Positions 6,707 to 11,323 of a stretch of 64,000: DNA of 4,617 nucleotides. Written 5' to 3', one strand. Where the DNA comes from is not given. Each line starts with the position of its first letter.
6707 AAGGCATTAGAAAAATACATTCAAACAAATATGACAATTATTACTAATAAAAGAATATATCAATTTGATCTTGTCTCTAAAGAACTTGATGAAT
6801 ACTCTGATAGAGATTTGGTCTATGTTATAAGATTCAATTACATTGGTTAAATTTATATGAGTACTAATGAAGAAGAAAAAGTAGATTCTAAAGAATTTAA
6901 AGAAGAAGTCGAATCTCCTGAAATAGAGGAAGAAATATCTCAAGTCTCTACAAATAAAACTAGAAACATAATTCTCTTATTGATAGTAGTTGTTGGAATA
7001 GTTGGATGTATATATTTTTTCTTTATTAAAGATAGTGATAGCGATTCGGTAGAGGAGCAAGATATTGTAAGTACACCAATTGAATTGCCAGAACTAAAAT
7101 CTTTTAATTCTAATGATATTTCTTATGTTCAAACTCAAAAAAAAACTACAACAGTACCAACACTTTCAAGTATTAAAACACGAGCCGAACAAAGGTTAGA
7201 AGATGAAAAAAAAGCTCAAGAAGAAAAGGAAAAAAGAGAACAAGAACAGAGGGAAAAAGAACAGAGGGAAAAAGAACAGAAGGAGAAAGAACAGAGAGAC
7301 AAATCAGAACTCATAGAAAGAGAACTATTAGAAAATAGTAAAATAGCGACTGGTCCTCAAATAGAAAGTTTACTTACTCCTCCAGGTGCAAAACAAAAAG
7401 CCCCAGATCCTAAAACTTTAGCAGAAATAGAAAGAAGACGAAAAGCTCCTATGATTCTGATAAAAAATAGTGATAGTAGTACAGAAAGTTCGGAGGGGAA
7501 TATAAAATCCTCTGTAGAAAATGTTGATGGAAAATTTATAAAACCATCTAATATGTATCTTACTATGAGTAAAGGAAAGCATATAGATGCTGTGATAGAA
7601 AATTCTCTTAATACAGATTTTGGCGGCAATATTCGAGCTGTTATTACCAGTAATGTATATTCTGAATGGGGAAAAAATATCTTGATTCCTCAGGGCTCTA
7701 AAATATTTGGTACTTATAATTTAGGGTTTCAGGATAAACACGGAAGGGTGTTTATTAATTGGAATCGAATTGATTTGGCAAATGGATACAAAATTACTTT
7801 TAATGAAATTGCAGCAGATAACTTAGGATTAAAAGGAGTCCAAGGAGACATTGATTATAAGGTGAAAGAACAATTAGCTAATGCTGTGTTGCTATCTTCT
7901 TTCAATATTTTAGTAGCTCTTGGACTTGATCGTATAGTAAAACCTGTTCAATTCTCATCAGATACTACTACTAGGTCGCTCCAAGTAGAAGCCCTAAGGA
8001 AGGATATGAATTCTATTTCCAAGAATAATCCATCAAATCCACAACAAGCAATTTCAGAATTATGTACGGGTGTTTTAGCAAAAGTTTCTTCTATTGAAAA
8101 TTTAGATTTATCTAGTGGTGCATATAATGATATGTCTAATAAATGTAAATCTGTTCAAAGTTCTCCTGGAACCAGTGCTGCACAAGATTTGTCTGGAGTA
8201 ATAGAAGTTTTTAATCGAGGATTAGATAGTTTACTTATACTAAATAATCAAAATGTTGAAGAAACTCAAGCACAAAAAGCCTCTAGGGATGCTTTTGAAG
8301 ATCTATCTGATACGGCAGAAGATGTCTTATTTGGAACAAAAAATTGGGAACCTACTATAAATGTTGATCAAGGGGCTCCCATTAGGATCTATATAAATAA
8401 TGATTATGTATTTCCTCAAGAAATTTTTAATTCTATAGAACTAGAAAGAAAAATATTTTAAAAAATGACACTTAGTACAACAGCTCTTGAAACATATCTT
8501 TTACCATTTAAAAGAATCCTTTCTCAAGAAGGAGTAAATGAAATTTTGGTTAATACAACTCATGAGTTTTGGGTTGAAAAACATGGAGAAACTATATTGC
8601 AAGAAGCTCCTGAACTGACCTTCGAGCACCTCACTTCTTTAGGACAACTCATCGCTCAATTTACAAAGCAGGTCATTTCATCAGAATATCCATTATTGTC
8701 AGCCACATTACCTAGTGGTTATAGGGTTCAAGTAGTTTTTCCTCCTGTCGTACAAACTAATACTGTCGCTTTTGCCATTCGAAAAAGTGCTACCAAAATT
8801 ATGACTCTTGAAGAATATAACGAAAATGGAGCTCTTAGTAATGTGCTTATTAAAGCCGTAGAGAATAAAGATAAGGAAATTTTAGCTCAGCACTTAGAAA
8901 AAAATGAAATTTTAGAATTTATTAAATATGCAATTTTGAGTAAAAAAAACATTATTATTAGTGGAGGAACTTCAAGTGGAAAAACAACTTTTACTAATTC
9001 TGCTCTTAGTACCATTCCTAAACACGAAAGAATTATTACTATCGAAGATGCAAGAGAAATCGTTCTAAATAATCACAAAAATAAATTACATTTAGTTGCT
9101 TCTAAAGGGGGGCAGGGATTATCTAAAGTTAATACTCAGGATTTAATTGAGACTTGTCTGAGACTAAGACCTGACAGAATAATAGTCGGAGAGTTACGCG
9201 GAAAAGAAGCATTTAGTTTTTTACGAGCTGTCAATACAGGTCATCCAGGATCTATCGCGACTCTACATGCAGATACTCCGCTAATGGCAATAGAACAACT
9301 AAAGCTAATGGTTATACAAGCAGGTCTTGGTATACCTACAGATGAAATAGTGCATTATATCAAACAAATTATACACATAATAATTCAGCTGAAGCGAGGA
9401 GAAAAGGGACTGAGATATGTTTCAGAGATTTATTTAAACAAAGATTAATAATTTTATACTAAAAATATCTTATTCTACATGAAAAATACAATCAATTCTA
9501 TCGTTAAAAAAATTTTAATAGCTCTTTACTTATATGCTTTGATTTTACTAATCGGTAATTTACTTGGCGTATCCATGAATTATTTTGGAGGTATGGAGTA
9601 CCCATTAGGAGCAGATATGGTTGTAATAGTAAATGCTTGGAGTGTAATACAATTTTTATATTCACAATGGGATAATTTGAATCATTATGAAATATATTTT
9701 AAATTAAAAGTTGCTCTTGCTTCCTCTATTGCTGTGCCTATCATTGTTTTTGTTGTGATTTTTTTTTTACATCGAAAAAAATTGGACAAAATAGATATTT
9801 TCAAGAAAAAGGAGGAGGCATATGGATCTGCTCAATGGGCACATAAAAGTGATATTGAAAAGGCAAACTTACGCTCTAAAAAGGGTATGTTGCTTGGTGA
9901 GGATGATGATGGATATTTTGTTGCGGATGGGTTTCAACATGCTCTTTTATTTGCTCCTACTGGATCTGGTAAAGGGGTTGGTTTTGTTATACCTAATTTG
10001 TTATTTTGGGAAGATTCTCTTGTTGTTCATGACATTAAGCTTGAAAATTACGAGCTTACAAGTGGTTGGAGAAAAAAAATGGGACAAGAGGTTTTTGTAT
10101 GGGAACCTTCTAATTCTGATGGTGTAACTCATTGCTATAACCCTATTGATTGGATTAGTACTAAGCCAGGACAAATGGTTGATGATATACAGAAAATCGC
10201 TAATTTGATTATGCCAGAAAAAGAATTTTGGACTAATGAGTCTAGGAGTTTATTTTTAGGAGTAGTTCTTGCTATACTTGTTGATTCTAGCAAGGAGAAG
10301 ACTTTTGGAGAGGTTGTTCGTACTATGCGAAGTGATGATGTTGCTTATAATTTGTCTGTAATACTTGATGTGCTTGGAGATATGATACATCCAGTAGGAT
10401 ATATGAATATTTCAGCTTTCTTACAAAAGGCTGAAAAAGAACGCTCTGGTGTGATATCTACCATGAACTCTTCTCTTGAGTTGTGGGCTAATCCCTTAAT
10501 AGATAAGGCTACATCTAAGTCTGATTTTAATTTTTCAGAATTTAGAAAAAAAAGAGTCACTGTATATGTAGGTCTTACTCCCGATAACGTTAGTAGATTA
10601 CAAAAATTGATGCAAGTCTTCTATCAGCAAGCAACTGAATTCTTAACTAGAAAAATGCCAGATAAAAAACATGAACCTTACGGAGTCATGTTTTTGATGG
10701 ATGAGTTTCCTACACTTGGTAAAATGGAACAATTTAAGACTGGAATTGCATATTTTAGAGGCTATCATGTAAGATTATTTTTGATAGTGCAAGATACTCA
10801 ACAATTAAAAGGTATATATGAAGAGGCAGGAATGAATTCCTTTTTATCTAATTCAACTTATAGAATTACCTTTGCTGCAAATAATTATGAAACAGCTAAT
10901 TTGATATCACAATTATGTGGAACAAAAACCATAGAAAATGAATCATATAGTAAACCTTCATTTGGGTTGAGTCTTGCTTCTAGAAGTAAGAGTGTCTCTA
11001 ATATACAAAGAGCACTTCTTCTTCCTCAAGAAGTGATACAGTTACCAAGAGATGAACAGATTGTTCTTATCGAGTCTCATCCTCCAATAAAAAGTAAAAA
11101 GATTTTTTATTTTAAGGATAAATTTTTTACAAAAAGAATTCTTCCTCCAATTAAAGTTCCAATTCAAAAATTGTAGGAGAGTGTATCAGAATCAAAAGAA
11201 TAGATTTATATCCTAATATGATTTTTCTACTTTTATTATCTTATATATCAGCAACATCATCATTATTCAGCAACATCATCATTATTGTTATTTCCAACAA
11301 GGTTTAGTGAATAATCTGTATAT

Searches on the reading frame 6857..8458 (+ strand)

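Call 17: search_protein_families(library=ncbifam, proteins=[window:6857-8458:+], max_evalue=0.00001)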
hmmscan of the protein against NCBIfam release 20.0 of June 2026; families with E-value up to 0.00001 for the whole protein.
window:6857-8458:+ (534 aa): 5 families
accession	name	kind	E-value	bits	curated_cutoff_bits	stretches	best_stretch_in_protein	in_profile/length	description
NF038091.1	T4SS_VirB10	equivalog_domain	3.5e-40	137.7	220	1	232-370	6-144/197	type IV secretion system protein VirB10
NF038092.1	T4SS_ComB10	equivalog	5.6e-20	71.6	300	1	231-387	18-175/225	DNA type IV secretion system protein ComB10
NF041422.1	VirB10_subf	subfamily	1.9e-14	54.1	400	1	92-349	85-331/404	VirB10/TraB/TrbI family type IV secretion system protein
NF010405.0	PRK13831.1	subfamily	4.9e-14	52.1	386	1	233-358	241-364/433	IncP-type conjugal transfer protein TrbI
NF010429.0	PRK13855.1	equivalog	2.8e-12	46.5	374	1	235-348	180-293/377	type IV secretion system protein VirB10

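Call 83: search_protein_families(library=pfam, proteins=[window:6857-8458:+], max_evalue=0.001)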
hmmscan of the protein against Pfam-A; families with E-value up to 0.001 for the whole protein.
window:6857-8458:+ (534 aa): 1 family
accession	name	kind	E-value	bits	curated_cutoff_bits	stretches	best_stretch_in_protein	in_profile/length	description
PF03743.19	TrbI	-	2.4e-33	116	35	1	238-519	3-188/188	Bacterial conjugation TrbI-like protein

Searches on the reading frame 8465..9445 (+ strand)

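Call 81: search_protein_families(library=ncbifam, proteins=[window:8465-9445:+], max_evalue=1e-10)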
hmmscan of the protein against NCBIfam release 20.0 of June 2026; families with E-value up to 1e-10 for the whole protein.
window:8465-9445:+ (327 aa): 11 families
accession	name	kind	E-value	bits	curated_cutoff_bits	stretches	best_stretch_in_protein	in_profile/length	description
NF010475.0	PRK13900.1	equivalog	8.2e-157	521.5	389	1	1-326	1-326/333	type IV secretion system ATPase VirB11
TIGR02788.1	VirB11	equivalog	1.8e-112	375.4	249.95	1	19-323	2-307/308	P-type DNA transfer ATPase VirB11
TIGR02782.1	TrbB_P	equivalog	2.1e-60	204.5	304.55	1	16-322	15-290/303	P-type conjugative transfer ATPase TrbB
NF010425.0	PRK13851.1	equivalog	3.4e-54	184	461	1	7-327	6-329/344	type IV secretion system protein VirB11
TIGR03819.1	heli_sec_ATPase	hypoth_equivalog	8.5e-51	173.1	373.15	1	138-322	156-338/340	TadA family conjugal transfer-associated ATPase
NF010469.0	PRK13894.1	subfamily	1.2e-47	162.8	508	1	18-322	30-304/320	conjugal transfer ATPase TrbB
NF010407.0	PRK13833.1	subfamily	7.4e-41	140.6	499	1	19-322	26-297/323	conjugal transfer protein TrbB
NF058587.1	archaellum_moto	equivalog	6.8e-33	114.2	550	1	154-271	269-385/527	archaellum flagellar ATPase motor FlaI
NF053672.1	bindosome_BasE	exception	1.7e-19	69.9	1000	1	61-314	192-415/512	bindosome assembly system ATPase subunit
TIGR01420.1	pilT_fam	subfamily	5.4e-15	55.4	319.1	1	102-279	69-239/343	PilT/PilU family type 4a pilus ATPase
NF041000.1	ATPase_ComGA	equivalog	8.8e-15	54.4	300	1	101-285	71-248/267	competence type IV pilus ATPase ComGA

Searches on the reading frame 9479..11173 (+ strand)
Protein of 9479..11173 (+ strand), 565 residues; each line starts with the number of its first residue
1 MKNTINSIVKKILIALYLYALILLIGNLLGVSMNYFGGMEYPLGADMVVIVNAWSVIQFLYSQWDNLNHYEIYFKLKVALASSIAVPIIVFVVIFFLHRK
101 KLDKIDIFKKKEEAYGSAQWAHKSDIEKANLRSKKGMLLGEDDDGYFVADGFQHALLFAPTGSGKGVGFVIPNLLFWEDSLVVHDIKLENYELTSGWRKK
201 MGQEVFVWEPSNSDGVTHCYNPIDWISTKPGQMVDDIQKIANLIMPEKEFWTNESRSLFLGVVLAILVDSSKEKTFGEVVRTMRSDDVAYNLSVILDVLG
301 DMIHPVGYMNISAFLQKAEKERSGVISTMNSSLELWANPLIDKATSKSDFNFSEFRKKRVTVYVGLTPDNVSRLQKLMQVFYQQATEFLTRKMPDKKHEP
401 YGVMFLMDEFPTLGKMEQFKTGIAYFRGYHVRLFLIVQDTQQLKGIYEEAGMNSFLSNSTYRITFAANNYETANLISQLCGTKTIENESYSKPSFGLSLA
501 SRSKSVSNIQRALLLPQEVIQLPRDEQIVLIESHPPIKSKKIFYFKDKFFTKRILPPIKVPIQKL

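Call 17: search_protein_families(library=ncbifam, proteins=[window:9479-11173:+], max_evalue=0.00001)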
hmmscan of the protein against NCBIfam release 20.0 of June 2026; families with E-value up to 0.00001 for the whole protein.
window:9479-11173:+ (565 aa): 8 families
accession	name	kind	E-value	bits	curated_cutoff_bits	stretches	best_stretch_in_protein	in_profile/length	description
NF010472.0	PRK13897.1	equivalog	5.7e-300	996.6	728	1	4-564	9-570/657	type IV secretion system component VirD4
NF010450.0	PRK13876.1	subfamily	5.9e-97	325.5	674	1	73-559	67-558/667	IncP-type conjugal transfer protein TraG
NF010424.0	PRK13850.1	equivalog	7e-81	272.3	681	1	56-551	46-537/670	type IV secretion system ATPase VirD4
NF010453.0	PRK13880.1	subfamily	9.2e-74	248.7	586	1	16-554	30-605/630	conjugal transfer coupling protein TraG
NF045973.1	conju_CD1115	equivalog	4.9e-62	210.2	250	1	151-546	23-437/442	VirD4-like conjugal transfer protein, CD1115 family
NF010394.0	PRK13822.1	subfamily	1.3e-45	156.3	443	1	153-547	225-624/643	conjugal transfer coupling protein TraG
TIGR02767.1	TraG-Ti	equivalog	5.2e-38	131.3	686.2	1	152-548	211-612/623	Ti-type conjugative transfer system protein TraG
TIGR02759.1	TraD_Ftype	equivalog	3.4e-13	49.2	521.35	1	235-545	249-552/566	type IV conjugative transfer system coupling protein TraD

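Call 35: find_encoding_contigs(protein=window:9479-11173:+, flank=1000, max_places=3)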
Protein window:9479-11173:+ (565 aa): no gene with exactly this product is on record in the collection.
